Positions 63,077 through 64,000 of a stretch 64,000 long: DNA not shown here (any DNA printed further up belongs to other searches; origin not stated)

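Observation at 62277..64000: Filamentous-phage (inovirus)-like module in a Gram-positive spore former, cut by the window edge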

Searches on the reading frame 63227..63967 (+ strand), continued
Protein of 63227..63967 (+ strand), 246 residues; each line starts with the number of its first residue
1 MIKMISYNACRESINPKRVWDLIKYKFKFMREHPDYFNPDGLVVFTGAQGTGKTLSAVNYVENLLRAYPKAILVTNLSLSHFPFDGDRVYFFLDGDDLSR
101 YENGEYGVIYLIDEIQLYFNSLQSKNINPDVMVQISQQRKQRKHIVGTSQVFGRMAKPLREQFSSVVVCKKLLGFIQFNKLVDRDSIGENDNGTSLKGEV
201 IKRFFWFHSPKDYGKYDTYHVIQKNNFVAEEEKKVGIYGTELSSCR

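Call 101: search_protein_families(library=pfam, proteins=[L011:15620-16525:+, L011:14292-14891:+, L011:11353-13149:+], max_evalue=0.01)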
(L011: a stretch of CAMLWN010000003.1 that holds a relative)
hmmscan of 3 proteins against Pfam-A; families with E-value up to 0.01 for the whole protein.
L011:15620-16525:+ (301 aa): 2 families
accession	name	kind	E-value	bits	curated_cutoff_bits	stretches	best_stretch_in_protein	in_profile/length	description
PF00589.27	Phage_integrase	-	1.6e-14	54.5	27.1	1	131-290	24-170/172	Phage integrase family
PF14659.12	Phage_int_SAM_3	-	6.5e-06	26.7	22.6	1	6-60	2-56/58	Phage integrase, N-terminal SAM-like domain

L011:14292-14891:+ (199 aa): 1 family
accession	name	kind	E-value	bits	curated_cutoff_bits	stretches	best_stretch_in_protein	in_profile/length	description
PF01719.23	Rep_OBD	-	2.7e-18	66.7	24.6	1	2-110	2-113/121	Plasmid replication protein, origin binding domain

L011:11353-13149:+ (598 aa): 4 families
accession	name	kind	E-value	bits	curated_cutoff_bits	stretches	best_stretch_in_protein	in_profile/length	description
PF24421.1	Ig_J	-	5.5e-05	23.7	29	1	260-300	62-102/104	Tip attachment protein J, Ig-like domain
PF18911.6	PKD_4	-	0.00017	22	27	1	314-389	11-84/85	PKD domain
PF07495.19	Y_Y_Y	-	0.00034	20.9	26.6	1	247-299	10-62/65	Y_Y_Y domain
PF00801.26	PKD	-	0.00038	20.8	23.5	1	334-384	26-76/80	PKD domain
